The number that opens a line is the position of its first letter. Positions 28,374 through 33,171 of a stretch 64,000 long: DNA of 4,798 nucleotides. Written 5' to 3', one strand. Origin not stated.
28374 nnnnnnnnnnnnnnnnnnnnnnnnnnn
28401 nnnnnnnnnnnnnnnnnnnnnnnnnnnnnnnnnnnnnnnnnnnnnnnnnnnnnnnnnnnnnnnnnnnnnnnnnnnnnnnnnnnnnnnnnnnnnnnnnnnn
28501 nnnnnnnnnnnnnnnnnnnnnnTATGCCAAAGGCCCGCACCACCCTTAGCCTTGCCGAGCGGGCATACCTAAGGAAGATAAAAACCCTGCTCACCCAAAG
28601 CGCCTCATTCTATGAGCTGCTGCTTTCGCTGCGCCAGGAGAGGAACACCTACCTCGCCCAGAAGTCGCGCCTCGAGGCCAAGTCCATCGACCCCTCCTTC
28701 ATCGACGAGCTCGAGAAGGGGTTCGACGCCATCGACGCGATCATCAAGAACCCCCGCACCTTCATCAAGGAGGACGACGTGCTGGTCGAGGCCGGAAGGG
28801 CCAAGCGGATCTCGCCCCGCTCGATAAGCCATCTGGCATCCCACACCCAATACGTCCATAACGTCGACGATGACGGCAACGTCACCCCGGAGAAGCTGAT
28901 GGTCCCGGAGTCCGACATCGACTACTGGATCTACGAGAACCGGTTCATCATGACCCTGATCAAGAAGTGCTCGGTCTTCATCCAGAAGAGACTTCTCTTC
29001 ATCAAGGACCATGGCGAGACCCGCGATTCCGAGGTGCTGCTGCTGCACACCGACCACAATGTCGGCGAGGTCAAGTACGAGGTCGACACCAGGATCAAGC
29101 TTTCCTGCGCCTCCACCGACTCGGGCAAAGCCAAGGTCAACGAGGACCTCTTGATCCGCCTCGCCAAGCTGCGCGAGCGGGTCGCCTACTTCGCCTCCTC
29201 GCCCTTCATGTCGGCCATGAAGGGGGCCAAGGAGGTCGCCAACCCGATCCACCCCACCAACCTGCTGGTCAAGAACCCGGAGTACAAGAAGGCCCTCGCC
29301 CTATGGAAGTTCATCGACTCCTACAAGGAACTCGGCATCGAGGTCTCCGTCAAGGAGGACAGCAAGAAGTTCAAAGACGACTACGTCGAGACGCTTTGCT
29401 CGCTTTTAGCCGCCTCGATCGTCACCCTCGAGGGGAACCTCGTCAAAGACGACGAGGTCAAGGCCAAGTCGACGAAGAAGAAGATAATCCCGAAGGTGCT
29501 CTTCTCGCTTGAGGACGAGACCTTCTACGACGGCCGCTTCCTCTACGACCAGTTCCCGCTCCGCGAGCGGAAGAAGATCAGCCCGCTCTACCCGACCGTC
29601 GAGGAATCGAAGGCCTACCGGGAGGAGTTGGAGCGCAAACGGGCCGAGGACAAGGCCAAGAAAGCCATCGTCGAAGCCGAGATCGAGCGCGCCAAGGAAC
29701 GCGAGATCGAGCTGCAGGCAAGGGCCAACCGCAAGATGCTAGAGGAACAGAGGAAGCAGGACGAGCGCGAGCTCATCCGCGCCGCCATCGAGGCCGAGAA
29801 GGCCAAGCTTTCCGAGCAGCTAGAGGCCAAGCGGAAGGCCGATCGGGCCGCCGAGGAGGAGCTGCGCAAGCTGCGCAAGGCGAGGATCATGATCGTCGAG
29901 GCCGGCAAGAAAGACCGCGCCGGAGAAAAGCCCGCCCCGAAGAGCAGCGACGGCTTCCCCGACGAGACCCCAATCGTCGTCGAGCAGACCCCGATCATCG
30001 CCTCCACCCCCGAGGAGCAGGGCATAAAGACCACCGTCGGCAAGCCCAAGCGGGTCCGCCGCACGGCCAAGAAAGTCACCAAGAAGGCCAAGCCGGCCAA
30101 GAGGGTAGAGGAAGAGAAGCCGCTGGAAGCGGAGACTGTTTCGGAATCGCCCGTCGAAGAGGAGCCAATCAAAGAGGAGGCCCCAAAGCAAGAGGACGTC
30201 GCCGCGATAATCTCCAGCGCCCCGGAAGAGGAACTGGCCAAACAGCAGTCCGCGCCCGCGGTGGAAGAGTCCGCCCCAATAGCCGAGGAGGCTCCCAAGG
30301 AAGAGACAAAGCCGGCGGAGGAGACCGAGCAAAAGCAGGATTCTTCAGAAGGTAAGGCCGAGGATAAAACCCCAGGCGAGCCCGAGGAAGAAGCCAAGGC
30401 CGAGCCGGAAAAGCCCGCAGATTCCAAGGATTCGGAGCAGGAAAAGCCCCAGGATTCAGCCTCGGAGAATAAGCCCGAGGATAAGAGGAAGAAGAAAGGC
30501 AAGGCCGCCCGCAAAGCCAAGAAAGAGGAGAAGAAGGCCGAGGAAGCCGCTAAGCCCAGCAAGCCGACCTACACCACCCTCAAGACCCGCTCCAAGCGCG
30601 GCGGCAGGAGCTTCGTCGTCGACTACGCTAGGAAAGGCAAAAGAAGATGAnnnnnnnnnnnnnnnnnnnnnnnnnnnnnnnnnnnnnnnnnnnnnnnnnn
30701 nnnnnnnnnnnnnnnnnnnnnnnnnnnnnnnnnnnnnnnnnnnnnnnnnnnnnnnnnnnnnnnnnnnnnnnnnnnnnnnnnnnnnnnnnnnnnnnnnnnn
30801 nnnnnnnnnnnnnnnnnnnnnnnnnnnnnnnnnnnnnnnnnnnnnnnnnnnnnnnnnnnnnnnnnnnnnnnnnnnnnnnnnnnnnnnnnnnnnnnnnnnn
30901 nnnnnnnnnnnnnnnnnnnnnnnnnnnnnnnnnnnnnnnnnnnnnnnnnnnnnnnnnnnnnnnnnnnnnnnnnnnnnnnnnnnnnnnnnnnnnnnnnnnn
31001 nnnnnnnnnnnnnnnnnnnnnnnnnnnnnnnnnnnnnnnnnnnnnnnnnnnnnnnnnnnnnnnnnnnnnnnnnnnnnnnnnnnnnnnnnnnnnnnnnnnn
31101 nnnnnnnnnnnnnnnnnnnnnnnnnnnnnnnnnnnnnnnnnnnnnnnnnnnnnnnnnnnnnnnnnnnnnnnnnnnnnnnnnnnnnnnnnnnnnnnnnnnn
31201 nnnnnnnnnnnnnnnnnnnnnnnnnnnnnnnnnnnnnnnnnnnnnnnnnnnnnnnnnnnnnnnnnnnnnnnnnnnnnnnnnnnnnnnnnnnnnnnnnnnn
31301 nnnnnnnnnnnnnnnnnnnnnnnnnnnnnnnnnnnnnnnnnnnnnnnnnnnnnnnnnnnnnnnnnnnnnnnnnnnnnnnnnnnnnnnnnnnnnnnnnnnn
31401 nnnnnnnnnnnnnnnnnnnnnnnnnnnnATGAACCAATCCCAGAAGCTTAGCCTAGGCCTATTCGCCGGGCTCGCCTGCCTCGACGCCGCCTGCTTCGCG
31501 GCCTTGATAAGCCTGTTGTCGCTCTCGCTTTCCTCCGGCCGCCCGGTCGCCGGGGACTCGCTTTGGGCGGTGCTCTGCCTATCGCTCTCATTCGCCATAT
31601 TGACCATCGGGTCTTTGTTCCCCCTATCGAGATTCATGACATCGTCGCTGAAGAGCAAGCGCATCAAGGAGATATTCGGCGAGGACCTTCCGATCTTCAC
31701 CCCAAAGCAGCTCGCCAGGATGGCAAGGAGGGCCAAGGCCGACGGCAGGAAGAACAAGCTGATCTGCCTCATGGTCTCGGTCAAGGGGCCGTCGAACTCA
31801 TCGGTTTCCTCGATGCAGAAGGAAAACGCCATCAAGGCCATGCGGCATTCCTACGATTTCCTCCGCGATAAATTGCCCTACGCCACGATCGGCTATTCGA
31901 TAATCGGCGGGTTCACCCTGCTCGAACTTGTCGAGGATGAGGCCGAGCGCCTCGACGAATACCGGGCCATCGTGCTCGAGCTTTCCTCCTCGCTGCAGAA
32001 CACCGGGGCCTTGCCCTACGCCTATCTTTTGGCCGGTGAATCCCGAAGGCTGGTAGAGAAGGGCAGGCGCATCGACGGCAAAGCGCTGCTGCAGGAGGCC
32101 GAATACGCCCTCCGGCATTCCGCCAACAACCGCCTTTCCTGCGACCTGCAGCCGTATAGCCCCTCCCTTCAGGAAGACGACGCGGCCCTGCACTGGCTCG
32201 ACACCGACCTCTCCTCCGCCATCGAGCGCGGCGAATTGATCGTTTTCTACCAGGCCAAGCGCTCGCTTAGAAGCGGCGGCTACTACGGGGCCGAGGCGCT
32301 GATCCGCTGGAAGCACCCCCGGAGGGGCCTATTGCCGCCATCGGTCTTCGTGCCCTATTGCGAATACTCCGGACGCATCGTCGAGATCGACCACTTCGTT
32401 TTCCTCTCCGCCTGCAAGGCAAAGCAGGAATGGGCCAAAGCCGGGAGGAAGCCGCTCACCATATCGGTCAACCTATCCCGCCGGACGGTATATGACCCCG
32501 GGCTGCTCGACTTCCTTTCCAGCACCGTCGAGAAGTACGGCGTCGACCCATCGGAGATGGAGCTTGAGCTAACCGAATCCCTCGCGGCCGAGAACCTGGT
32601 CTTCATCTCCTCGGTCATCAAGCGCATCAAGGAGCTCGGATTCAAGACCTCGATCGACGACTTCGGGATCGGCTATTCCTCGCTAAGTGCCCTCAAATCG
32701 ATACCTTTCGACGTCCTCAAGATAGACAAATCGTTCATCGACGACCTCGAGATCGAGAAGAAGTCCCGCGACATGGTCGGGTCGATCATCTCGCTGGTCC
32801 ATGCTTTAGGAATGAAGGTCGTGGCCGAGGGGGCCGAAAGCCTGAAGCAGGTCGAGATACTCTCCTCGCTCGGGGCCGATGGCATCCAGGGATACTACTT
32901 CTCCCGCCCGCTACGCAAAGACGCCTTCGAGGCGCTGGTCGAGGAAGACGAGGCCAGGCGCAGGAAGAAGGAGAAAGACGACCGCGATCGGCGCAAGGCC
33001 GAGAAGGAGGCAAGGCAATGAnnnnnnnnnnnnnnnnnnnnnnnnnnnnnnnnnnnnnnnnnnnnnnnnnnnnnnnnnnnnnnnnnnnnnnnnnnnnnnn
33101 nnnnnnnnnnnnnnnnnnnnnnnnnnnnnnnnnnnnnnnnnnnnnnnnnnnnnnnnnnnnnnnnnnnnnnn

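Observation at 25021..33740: Eight-gene translationally coupled operon combining TasA-like fibre genes, SipW, a McrB-type AAA+ GTPase pair, an EAL phosphodiesterase and a nucleosidase-like protein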

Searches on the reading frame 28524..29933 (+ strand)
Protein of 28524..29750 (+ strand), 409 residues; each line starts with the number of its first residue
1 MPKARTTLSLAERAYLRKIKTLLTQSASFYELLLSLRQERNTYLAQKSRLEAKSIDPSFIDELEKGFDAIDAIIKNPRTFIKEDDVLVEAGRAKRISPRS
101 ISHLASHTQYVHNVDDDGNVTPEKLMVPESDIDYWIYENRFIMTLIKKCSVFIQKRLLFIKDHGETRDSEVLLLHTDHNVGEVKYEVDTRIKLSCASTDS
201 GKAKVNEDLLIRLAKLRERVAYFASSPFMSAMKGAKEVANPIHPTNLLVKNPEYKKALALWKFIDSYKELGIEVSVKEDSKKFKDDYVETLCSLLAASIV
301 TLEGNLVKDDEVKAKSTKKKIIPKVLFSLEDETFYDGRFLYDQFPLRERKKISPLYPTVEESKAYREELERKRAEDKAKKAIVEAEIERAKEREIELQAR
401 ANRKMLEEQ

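Call 30: find_homologous_proteins(query=window:28524-29750:+)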
Query window:28524-29750:+ (409 aa): 238 proteins with E <= 0.001 among 8000 candidates; the best 120 are listed.
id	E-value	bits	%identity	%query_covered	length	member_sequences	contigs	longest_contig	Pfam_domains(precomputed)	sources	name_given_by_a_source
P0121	2.5e-258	874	100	100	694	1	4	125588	PF09823.16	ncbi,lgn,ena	-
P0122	4.3e-258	873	99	100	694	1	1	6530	PF09823.16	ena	-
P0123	8.7e-258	872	99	100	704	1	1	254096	PF09823.16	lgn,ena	-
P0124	1.3e-257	872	99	100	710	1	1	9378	PF09823.16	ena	-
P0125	1.3e-257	872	99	100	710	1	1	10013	PF09823.16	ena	-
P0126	2.7e-257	871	99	100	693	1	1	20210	PF09823.16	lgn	-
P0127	7.7e-257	869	99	100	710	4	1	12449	PF09823.16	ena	-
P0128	9.1e-257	869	99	100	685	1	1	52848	PF09823.16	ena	-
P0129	9.6e-257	869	99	100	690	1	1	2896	PF09823.16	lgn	-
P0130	9.9e-257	869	99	100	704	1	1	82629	PF09823.16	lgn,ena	-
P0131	2.4e-256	868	98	100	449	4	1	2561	PF09823.16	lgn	-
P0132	3.0e-256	867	98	100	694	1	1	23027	PF09823.16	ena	-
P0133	3.0e-256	867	98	100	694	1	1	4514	PF09823.16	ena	-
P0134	3.6e-256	867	99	100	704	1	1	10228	PF09823.16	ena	-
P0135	3.6e-256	867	99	100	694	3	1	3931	PF09823.16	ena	-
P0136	6.7e-256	866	98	100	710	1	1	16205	PF09823.16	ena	-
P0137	6.8e-256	866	98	100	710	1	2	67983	PF09823.16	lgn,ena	-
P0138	1.2e-255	865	98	100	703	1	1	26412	PF09823.16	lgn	-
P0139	1.5e-255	865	98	100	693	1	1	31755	PF09823.16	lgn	-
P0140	1.5e-255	865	98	100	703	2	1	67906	PF09823.16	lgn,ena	-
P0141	1.5e-255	865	98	100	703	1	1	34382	PF09823.16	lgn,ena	-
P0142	1.5e-255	865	98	100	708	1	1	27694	PF09823.16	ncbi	-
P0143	2.7e-255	864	98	100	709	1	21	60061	PF09823.16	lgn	-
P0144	2.7e-255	864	98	100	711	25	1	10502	PF09823.16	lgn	-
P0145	4.5e-255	864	98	100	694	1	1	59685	PF09823.16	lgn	-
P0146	5.2e-255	863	98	100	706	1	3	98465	PF09823.16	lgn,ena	-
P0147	1.0e-254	862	98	100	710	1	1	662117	PF09823.16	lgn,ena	-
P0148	1.3e-254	862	98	100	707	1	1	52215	PF09823.16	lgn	-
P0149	3.2e-254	861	98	100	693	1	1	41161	PF09823.16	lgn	-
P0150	9.1e-254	859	97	100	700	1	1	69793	PF09823.16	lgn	-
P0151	9.4e-254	859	97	100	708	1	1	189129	PF09823.16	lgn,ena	-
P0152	7.5e-171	586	68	96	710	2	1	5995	PF09823.16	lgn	-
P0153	4.2e-170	584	66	99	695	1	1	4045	PF09823.16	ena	-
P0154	4.2e-170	584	66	99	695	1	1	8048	PF09823.16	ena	-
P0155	5.5e-170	584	66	99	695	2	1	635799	PF09823.16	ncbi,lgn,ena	-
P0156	1.7e-169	582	66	99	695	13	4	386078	PF09823.16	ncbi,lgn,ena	-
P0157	2.2e-169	582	66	99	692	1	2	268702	PF09823.16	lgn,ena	-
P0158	5.1e-169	580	66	99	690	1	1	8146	PF09823.16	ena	-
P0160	3.0e-149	515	98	59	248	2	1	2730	PF09823.16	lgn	-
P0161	1.3e-139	484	60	96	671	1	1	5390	PF09823.16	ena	-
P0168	6.5e-124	432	56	85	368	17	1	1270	PF09823.16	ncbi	-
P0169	1.4e-119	418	50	98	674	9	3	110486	PF09823.16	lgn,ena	-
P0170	3.8e-117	410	49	97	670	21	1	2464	PF09823.16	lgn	-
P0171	7.2e-115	402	49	96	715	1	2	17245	PF00659.25,PF09823.16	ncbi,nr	ncbi:MAG: DUF2357 domain-containing protein [Bacilli bacterium]|nr:DUF2357 domain-containing protein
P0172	4.0e-112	393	49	98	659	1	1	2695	PF09823.16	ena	-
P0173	8.8e-112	392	49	98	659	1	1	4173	PF09823.16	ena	-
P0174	8.8e-112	392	49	98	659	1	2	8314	PF09823.16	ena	-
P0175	9.4e-112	392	49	98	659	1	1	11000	PF09823.16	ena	-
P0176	1.4e-111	391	49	98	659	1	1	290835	PF09823.16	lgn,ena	-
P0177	1.8e-111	391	49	98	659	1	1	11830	PF09823.16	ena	-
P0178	2.3e-111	391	49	98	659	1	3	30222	PF09823.16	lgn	-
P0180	4.5e-111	390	49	98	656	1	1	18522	PF09823.16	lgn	-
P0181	4.6e-111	390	49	98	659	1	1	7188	PF09823.16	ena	-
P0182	5.7e-111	389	49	98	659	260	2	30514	PF09823.16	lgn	-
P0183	3.0e-110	387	48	98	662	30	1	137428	PF09823.16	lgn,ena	-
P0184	5.8e-110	386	51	89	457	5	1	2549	PF09823.16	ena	-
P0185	1.3e-109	385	47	96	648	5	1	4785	PF09823.16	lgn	-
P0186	2.1e-109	384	48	95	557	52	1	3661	PF09823.16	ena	-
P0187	5.7e-109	383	48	98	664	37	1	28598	PF09823.16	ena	-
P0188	7.3e-107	376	50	87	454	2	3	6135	PF09823.16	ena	-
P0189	9.2e-106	372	52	84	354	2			PF09823.16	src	-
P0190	1.8e-105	371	46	99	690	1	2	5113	PF09823.16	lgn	-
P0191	3.4e-105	370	46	96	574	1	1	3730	PF09823.16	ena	-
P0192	1.2e-104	369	46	96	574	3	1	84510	PF09823.16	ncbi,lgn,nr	ncbi:MAG: DUF2357 domain-containing protein [Candidatus Enteromonas sp.]|nr:DUF2357 domain-containin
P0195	8.1e-103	363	46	99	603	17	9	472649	PF09823.16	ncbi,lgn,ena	-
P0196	9.5e-103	362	46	95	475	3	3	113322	PF09823.16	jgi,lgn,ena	-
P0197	1.3e-102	362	44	97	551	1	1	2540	PF09823.16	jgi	jgi:hypothetical protein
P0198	1.4e-102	362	47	92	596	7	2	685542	PF09823.16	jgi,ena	-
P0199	2.5e-102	361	44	100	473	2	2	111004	PF09823.16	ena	-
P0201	7.8e-102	359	47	89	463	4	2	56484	PF09823.16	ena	-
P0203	2.0e-101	358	47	92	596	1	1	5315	PF09823.16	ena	-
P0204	4.9e-101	357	45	95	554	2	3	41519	PF09823.16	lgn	-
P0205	1.7e-100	355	45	96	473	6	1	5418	PF09823.16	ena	-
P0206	2.0e-100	355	44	95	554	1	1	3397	PF09823.16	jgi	-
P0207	2.7e-100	354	46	93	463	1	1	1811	PF09823.16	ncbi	-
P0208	5.3e-100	353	50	83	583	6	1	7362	PF09823.16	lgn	-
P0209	1.8e-99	352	43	98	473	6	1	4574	PF09823.16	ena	-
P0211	3.4e-99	351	46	95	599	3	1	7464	PF09823.16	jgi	jgi:hypothetical protein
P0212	5.8e-99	350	46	94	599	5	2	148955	PF09823.16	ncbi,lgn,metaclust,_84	metaclust:\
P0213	7.6e-99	349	48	84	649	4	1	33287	PF09823.16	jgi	-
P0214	8.2e-99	349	48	89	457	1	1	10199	PF09823.16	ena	-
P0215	1.0e-98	349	43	99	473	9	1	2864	PF09823.16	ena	-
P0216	1.0e-98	349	47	92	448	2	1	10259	PF09823.16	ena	-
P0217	1.8e-98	348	45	99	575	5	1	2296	PF09823.16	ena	-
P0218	2.2e-98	348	45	99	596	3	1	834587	PF09823.16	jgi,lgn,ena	-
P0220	1.8e-97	345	45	99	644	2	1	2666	PF09823.16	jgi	jgi:hypothetical protein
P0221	3.0e-97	344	43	91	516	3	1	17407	PF09823.16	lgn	-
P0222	4.0e-97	344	44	92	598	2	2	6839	PF09823.16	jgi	jgi:DNA repair protein SbcC/Rad50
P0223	7.7e-97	343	47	88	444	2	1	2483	PF09823.16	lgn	-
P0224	1.6e-96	342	45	99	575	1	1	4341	PF09823.16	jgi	jgi:hypothetical protein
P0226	2.9e-95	338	47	88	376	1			PF09823.16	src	-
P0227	1.3e-94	336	46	90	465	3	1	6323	PF09823.16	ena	-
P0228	3.3e-94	334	44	99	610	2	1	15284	PF09823.16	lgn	-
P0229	4.3e-94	334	44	96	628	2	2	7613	PF09823.16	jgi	jgi:hypothetical protein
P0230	2.2e-93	332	44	99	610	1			PF09823.16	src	-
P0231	9.6e-93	329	43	99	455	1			PF09823.16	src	-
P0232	1.5e-92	329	42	99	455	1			PF09823.16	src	-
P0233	1.6e-92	329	42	98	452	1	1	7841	PF09823.16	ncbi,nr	ncbi:MAG: DUF2357 domain-containing protein [Bacilli bacterium]|nr:DUF2357 domain-containing protein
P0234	1.9e-92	328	43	94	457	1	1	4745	PF09823.16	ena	-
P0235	4.5e-92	327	44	95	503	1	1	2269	PF09823.16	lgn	-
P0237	2.7e-90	321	45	89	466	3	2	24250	PF09823.16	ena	-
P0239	8.6e-89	316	41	94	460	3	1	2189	PF09823.16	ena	-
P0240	2.5e-88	315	42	97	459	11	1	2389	PF09823.16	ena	-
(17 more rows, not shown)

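Call 40: predict_structure(alignment_id=A3)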
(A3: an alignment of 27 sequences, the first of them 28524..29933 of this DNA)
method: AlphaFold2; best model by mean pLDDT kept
length: 470 residues; sequences in the alignment: 27
mean_pLDDT: 75.6   pTM: 0.46
mean pLDDT of the five models: 75.6, 74.2, 71.7, 68.6, 68.0
residues with pLDDT >= 90: 85; 70-90: 250; 50-70: 56; < 50: 79
segments of 3 or more residues with pLDDT < 50: 1-3, 80-107, 124-131, 310-315, 323-353, 468-470
pLDDT, mean of each block of 10 residues (from residue 1): 63 85 85 85 89 90 94 76 37 41 47 64 48 70 93 92 78 88 85 83 86 94 90 80 59 88 91 87 88 87 60 49 48 40 42 59 80 82 83 88 89 88 85 86 87 84 62
secondary structure, 60 per line:
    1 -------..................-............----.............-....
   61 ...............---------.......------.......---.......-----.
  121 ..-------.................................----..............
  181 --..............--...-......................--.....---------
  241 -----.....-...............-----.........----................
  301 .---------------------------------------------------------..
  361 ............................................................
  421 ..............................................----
elements in order: H8-25 H27-38 E43-55 H57-75 H85-91 H98-104 E111-114 E120-122 H130-162 E167-180 E183-196 H203-224 H227-231 H246-250 H252-266 E272-280 H285-301 H359-466

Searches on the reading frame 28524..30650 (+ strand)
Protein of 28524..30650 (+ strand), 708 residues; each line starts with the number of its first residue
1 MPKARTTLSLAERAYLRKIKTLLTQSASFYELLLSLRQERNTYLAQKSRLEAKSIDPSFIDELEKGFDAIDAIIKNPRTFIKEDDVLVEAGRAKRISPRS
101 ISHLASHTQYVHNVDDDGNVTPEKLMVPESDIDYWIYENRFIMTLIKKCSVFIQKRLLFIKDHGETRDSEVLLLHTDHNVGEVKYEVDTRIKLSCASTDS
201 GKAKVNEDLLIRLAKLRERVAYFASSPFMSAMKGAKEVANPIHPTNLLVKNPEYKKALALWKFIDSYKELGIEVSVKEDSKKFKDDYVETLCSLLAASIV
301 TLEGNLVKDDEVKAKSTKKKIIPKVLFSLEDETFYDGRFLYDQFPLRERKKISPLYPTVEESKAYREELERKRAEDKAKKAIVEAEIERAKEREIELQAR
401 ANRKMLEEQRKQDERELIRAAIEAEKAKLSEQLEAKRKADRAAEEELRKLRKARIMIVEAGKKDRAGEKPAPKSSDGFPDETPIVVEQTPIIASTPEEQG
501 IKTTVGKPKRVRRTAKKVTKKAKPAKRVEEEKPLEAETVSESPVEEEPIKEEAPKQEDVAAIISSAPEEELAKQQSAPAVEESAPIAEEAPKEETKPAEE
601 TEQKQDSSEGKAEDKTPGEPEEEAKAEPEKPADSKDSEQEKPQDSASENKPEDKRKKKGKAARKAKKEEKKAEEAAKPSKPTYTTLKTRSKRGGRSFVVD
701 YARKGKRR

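Call 4: search_protein_families(library=pfam, proteins=[window:28524-30650:+], max_evalue=0.1)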
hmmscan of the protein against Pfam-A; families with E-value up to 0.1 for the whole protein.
window:28524-30650:+ (708 aa): 1 family
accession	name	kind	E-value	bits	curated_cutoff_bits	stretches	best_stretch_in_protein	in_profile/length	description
PF09823.15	DUF2357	-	1.3e-06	28.3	23.3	1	68-192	94-218/251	Domain of unknown function (DUF2357)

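Call 5: search_protein_families(library=ncbifam, proteins=[window:28524-30650:+], max_evalue=0.1)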
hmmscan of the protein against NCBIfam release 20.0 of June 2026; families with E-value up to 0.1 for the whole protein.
window:28524-30650:+ (708 aa): 0 families

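Call 35: search_protein_families(library=padloc, proteins=[window:28524-30650:+], max_evalue=0.01)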
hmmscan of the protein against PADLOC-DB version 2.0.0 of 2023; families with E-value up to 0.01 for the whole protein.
window:28524-30650:+ (708 aa): 0 families

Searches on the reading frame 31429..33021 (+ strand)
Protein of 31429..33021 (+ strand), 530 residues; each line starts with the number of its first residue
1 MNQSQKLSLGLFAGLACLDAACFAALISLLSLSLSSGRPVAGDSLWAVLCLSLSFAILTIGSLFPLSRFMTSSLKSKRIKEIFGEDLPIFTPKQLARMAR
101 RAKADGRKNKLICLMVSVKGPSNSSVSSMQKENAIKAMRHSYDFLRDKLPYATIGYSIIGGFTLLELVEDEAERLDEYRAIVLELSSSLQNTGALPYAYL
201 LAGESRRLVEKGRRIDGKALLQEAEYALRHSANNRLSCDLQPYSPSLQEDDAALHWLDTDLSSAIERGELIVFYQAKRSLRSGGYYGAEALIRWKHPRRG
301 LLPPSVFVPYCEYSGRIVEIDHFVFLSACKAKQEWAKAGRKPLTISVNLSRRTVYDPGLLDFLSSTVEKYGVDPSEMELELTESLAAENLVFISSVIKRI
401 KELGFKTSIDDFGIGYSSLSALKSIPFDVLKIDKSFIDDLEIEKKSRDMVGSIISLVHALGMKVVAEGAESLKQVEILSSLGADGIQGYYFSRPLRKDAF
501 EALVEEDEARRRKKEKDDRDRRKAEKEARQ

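Call 4: search_protein_families(library=pfam, proteins=[window:31429-33021:+], max_evalue=0.1)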
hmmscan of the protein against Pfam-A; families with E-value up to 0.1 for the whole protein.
window:31429-33021:+ (530 aa): 1 family
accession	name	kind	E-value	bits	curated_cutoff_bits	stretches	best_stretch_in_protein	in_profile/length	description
PF00563.25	EAL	-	1.7e-64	217.9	31.3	1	260-494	3-236/236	EAL domain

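Call 5: search_protein_families(library=ncbifam, proteins=[window:31429-33021:+], max_evalue=0.1)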
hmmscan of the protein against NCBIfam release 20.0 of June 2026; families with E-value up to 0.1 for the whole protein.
window:31429-33021:+ (530 aa): 16 families
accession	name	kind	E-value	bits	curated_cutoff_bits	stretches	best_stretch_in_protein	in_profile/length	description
NF045675.1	PhdiestaseDibA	equivalog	4.1e-65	220.3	980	1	244-498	365-619/623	phosphodiesterase DibA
NF007474.0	PRK10060.1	equivalog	2.7e-64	217.6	782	1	218-510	371-660/663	cyclic di-GMP phosphodiesterase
NF008467.0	PRK11359.1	equivalog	3.4e-60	204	857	1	217-501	506-789/800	oxygen-sensing cyclic-di-GMP phosphodiesterase DosP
NF052458.1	PhdiestGepA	equivalog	5.1e-59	200.3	1200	1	208-497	545-834/840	phosphodiesterase GepA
NF053781.1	cdiGMPphdstlr2612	equivalog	6.2e-55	186.4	1600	1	247-505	1006-1266/1268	Tlr1612 family c-di-GMP phosphodiesterase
NF052596.1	RR_EAL_PvrR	equivalog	1.1e-50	172.5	580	1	254-510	140-395/398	response regulator cyclic di-GMP phosphodiesterase PvrR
NF008807.1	PRK11829.1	equivalog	4e-47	160.7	733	1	220-502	380-660/670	biofilm formation regulator HmsP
NF007839.0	PRK10551.1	equivalog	7.1e-38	130.4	461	1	260-508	267-514/518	cyclic di-GMP phosphodiesterase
NF052265.1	EAL_dom_RimA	equivalog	5.8e-26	91.3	430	1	321-498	58-237/248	S6 modification regulatory phosphodiesterase RimA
NF007298.0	PRK09776.1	equivalog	5.5e-24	84.1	1135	1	291-495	895-1097/1111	diguanylate cyclase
NF045673.1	c-di-GMPRcptLapD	equivalog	5.7e-20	71.2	1020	1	208-494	366-644/647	cyclic di-GMP receptor LapD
NF051476.1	CDiGphdiTpdA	equivalog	5.5e-17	61.8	1000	1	372-492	448-568/570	cyclic di-GMP phosphodiesterase TpdA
NF008281.1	PRK11059.1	equivalog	2.7e-14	52.4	663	1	251-494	392-629/633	RNase E specificity factor CsrD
NF008617.0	PRK11596.1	equivalog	1.5e-12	47.4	190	1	394-504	143-252/255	cyclic-guanylate-specific phosphodiesterase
NF002147.0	PRK00982.1-1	equivalog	0.03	14.1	84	1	425-476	22-71/83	acyl carrier protein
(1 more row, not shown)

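Call 35: search_protein_families(library=padloc, proteins=[window:31429-33021:+], max_evalue=0.01)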
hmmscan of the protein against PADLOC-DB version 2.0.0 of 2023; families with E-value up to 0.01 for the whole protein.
window:31429-33021:+ (530 aa): 0 families
